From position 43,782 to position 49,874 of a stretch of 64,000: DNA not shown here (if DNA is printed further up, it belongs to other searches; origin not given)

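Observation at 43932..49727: Stand-alone 1,931-aa transglutaminase-like / DUF4011 / SF1 helicase / nuclease-like / DUF3320 protein: candidate single-gene defence or nucleic-acid surveillance system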

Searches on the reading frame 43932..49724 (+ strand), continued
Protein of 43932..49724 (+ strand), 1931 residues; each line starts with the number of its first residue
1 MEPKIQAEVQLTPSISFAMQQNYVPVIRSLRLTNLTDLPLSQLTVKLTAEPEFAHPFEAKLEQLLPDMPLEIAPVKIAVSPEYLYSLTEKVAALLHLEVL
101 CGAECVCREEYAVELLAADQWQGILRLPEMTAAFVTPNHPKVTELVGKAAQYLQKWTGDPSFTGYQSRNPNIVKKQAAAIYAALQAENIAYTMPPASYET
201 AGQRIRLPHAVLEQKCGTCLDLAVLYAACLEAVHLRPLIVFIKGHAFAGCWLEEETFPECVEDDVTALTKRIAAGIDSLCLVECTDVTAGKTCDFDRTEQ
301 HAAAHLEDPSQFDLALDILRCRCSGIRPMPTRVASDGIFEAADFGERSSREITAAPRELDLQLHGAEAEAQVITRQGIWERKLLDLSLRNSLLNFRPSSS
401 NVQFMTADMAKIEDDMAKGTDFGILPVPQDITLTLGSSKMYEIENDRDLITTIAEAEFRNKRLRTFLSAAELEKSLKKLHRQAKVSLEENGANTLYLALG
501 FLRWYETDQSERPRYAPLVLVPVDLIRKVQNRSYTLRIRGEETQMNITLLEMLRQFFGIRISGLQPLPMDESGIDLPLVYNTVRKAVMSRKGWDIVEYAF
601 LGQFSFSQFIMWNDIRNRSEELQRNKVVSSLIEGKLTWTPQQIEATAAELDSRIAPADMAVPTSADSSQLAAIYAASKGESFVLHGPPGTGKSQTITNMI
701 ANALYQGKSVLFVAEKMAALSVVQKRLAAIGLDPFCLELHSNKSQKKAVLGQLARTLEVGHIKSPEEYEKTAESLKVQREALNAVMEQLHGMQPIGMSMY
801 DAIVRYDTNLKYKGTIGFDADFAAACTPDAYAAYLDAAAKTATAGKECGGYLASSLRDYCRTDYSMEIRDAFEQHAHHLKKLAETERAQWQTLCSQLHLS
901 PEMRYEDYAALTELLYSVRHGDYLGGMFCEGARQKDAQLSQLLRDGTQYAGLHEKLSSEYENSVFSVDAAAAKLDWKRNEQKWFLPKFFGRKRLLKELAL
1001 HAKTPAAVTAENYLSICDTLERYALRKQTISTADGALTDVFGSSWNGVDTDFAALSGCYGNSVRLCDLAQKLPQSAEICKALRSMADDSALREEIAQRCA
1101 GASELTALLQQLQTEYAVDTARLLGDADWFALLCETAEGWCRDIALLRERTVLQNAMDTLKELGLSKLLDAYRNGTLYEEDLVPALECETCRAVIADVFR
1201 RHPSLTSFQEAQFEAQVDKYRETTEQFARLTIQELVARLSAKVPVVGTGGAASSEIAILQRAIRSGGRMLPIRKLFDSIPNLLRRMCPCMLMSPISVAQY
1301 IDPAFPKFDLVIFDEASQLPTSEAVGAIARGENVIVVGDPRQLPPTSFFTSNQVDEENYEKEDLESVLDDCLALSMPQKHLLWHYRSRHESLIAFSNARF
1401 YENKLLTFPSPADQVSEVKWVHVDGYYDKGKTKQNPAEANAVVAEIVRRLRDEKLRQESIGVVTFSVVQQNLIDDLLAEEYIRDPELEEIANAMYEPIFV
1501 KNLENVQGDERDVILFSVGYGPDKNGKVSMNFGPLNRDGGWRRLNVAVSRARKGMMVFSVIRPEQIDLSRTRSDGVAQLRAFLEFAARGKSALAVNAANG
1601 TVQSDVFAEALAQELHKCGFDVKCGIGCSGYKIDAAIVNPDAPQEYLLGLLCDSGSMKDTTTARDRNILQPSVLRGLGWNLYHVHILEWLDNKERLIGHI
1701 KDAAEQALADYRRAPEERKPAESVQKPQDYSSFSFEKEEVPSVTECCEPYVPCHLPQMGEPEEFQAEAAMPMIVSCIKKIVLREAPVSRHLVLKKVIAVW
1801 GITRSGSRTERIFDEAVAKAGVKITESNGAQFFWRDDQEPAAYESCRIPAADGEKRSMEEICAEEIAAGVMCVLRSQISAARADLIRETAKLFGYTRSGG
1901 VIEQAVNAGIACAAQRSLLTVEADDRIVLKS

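Call 19: search_solved_structures(query=window:43932-49724:+, max_evalue=0.001)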
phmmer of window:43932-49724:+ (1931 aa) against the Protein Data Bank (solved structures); distinct sequences matched with E-value up to 0.001: 11.
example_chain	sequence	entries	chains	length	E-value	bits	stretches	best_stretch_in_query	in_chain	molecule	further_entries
4b3f_X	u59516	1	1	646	2.7e-09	38.1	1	662-728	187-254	DNA-BINDING PROTEIN SMUBP-2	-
4b3g_A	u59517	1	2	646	2.7e-09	38.1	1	662-728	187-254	DNA-BINDING PROTEIN SMUBP-2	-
5mzn_A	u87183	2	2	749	7.9e-07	29.9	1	1306-1558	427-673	Helicase SEN1,Helicase SEN1 | Helicase SEN1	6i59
8ram_O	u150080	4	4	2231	1.7e-05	25.5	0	1306-1558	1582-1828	Helicase SEN1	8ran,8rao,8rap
2xzo_A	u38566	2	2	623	2.4e-05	25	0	1307-1558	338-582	REGULATOR OF NONSENSE TRANSCRIPTS 1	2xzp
2gjk_A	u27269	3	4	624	2.4e-05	25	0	1307-1558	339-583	Regulator of nonsense transcripts 1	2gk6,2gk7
6ej5_A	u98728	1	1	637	2.6e-05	24.9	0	1307-1558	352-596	Regulator of nonsense transcripts 1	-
8ftm_A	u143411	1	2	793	3.5e-05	24.4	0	1306-1557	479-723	5'-3' RNA helicase-like protein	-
9qwn_A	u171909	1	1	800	4e-05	24.2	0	1307-1558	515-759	Isoform 2 of Regulator of nonsense transcripts 1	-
2wjv_A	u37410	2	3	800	5.7e-05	23.7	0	1307-1558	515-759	REGULATOR OF NONSENSE TRANSCRIPTS 1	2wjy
8fth_A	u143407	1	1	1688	0.00026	21.5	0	1307-1557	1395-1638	5'-3' RNA helicase-like protein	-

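Call 26: list_cluster_members(proteins=[P0001, P0002, P0004, P0119])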
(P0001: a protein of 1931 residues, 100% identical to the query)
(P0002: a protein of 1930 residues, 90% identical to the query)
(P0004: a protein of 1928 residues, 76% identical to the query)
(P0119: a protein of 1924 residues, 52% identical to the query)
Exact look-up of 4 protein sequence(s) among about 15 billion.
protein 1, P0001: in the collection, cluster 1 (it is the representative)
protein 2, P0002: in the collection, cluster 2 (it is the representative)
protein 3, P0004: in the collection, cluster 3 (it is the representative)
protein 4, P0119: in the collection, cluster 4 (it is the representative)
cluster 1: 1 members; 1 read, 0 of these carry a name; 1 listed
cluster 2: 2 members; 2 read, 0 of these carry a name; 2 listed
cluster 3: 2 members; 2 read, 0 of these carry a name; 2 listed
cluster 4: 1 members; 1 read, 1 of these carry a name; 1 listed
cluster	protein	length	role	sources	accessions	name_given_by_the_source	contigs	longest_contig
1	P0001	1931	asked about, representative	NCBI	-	-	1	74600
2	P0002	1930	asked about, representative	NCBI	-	-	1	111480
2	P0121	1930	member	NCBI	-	-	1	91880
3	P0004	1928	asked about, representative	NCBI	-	-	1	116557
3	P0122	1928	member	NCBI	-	-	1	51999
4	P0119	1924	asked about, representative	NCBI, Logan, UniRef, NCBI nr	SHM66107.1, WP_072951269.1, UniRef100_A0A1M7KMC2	DUF4011 domain-containing protein [Ruminococcus flavefaciens] | Superfamily I DNA and/or RNA helicase n=1 Tax=Ruminococcus flavefaciens TaxID=1265 ...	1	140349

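Call 27: find_encoding_contigs(protein=P0002, flank=10000, max_places=3)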
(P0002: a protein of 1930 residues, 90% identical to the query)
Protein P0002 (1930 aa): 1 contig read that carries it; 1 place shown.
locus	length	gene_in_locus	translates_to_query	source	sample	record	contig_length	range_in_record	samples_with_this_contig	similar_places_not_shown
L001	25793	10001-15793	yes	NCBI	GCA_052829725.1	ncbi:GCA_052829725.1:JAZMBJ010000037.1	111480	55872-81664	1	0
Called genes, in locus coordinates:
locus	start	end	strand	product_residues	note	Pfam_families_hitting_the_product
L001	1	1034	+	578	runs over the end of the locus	PF16990:CBM_35 (weak), PF02156:Glyco_hydro_26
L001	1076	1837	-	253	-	PF01987:AIM24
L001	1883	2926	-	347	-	PF14559:TPR_19 (faint), PF00515:TPR_1 (faint), PF13424:TPR_12 (faint)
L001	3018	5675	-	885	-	-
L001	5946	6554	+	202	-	PF01613:Flavin_Reduct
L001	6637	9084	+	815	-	PF00759:Glyco_hydro_9, PF00942:CBM_3, PF00404:Dockerin_1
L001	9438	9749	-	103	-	PF06949:DUF1292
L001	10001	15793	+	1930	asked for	PF13195:DUF4011, PF13086:AAA_11, PF13604:AAA_30 (faint), PF01443:Viral_helicase1 (faint), PF13086:AAA_11, PF13087:AAA_12, PF18741:MTES_1575, PF11784:DUF3320, +1 more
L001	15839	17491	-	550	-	PF00496:SBP_bac_5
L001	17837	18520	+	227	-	PF07963:N_methyl (weak)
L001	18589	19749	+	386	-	-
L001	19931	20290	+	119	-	-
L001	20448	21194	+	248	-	PF08032:SpoU_sub_bind, PF00588:SpoU_methylase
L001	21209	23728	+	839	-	-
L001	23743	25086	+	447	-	PF03816:LytR_cpsA_psr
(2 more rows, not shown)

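Call 28: find_encoding_contigs(protein=P0004, flank=10000, max_places=3)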
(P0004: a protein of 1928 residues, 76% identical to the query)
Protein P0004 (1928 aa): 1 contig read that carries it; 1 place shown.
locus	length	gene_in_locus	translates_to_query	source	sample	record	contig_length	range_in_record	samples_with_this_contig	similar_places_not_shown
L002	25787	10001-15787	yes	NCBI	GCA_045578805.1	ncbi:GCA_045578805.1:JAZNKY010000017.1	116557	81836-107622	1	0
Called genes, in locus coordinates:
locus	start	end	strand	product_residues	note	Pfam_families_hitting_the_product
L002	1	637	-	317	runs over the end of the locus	PF04536:TPM_phosphatase (weak)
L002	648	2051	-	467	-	PF03816:LytR_cpsA_psr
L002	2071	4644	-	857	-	-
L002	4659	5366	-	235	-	PF08032:SpoU_sub_bind, PF00588:SpoU_methylase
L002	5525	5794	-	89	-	-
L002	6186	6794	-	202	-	PF07963:N_methyl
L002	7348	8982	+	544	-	PF00496:SBP_bac_5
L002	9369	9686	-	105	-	PF06949:DUF1292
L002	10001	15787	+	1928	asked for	PF13195:DUF4011, PF01443:Viral_helicase1 (faint), PF13086:AAA_11, PF13245:AAA_19 (faint), PF13086:AAA_11, PF13087:AAA_12, PF18741:MTES_1575, PF11784:DUF3320, +1 more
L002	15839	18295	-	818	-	PF00759:Glyco_hydro_9, PF00942:CBM_3, PF00404:Dockerin_1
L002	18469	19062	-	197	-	PF01613:Flavin_Reduct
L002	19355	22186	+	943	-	-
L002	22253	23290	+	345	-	-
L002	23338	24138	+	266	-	PF01987:AIM24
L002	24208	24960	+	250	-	PF01757:Acyl_transf_3 (faint), PF07786:HGSNAT_cat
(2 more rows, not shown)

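Call 30: find_encoding_contigs(protein=P0119, flank=8000, max_places=2)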
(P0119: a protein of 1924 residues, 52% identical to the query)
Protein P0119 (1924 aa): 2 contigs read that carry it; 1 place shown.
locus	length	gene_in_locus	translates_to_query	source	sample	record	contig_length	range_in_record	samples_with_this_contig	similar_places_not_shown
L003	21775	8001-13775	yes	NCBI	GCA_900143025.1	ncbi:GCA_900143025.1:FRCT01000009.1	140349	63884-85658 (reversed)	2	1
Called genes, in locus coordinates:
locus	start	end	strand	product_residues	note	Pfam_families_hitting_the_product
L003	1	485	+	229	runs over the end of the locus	PF13350:Y_phosphatase3, PF22784:PTP-SAK (weak), PF22785:Tc-R-P (weak)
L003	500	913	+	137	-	-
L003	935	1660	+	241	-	PF00977:His_biosynth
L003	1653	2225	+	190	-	-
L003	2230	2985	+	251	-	PF00977:His_biosynth, PF01207:Dus (faint), PF03060:NMO (faint)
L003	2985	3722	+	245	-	PF02463:SMC_N (faint), PF13476:AAA_23 (weak), PF13175:AAA_15 (weak), PF00005:ABC_tran (weak), PF13304:AAA_21, PF13175:AAA_15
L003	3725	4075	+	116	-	PF01502:PRA-CH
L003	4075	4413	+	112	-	PF01503:PRA-PH, PF03819:MazG (weak)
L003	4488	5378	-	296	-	PF00657:Lipase_GDSL, PF13472:Lipase_GDSL_2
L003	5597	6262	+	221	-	PF00132:Hexapep (faint), PF25084:LbH_EIF2B, PF25087:GMPPB_C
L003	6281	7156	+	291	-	-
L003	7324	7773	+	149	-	PF01797:Y1_Tnp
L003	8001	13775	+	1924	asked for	PF13195:DUF4011, PF01443:Viral_helicase1 (faint), PF13086:AAA_11, PF13245:AAA_19 (faint), PF13604:AAA_30 (faint), PF13086:AAA_11, PF13087:AAA_12, PF18741:MTES_1575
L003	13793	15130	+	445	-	PF08245:Mur_ligase_M, PF08353:MurT_C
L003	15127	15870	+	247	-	PF07685:GATase_3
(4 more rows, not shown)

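Call 31: find_encoding_contigs(protein=P0020, flank=8000, max_places=2)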
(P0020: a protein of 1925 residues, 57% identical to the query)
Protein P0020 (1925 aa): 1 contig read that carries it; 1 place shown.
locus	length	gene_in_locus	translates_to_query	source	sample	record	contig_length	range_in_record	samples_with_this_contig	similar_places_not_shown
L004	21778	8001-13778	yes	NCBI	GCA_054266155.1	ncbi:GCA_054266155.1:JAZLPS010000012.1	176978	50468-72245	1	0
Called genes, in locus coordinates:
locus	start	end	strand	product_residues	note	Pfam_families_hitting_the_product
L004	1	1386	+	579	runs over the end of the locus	PF00664:ABC_membrane, PF00005:ABC_tran, PF02463:SMC_N (faint)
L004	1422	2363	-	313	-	PF04055:Radical_SAM, PF16199:Radical_SAM_C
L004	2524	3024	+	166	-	PF13238:AAA_18 (weak), PF01202:SKI, PF13207:AAA_17 (weak)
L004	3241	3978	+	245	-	PF01656:CbiA, PF02374:ArsA_ATPase (weak), PF06564:CBP_BcsQ (weak), PF09140:MipZ (weak), PF10609:ParA, PF13614:AAA_31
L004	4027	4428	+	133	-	PF02142:MGS (weak)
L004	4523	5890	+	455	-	PF01409:tRNA-synt_2d (weak), PF13393:tRNA-synt_His, PF00152:tRNA-synt_2 (faint), PF00587:tRNA-synt_2b, PF03129:HGTP_anticodon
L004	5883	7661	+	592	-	PF01336:tRNA_anti-codon, PF00152:tRNA-synt_2, PF01409:tRNA-synt_2d (faint), PF02938:GAD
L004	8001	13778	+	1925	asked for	PF13195:DUF4011, PF01443:Viral_helicase1 (faint), PF13086:AAA_11, PF13245:AAA_19 (faint), PF13086:AAA_11, PF13087:AAA_12, PF18741:MTES_1575, PF11784:DUF3320, +1 more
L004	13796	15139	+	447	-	PF08245:Mur_ligase_M, PF08353:MurT_C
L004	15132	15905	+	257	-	PF07685:GATase_3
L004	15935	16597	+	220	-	-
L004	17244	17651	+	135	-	-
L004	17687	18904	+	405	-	PF00579:tRNA-synt_1b, PF22421:SYY_C-terminal, PF01479:S4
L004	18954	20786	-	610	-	PF00990:GGDEF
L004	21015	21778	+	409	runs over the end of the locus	PF01594:AI-2E_transport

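Call 32: find_encoding_contigs(protein=P0110, flank=8000, max_places=2)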
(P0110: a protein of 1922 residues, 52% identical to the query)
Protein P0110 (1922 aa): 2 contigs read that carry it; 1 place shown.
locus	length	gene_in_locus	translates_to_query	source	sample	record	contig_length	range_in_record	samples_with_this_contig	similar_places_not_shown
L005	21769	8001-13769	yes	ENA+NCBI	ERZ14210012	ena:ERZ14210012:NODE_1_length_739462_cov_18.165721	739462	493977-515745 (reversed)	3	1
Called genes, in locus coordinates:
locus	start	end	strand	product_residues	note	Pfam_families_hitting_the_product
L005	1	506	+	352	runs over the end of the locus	PF00155:Aminotran_1_2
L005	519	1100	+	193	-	PF00475:IGPD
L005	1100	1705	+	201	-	PF00117:GATase, PF07685:GATase_3 (weak), PF01174:SNO (weak)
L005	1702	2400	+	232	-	PF13350:Y_phosphatase3, PF22785:Tc-R-P (faint)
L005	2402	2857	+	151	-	-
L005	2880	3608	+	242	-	PF00977:His_biosynth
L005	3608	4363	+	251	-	PF00977:His_biosynth, PF01207:Dus (faint), PF03060:NMO (faint), PF01180:DHO_dh (faint)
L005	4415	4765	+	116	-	PF01502:PRA-CH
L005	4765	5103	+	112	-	PF03819:MazG (faint), PF01503:PRA-PH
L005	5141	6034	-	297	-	PF00657:Lipase_GDSL, PF13472:Lipase_GDSL_2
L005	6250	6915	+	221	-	PF00132:Hexapep (faint), PF25084:LbH_EIF2B, PF25087:GMPPB_C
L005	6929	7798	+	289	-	-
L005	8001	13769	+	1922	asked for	PF13195:DUF4011, PF13604:AAA_30 (faint), PF01443:Viral_helicase1 (faint), PF13086:AAA_11, PF13245:AAA_19 (faint), PF13086:AAA_11, PF13087:AAA_12, PF18741:MTES_1575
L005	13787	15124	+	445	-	PF08245:Mur_ligase_M, PF08353:MurT_C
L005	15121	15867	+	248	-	PF07685:GATase_3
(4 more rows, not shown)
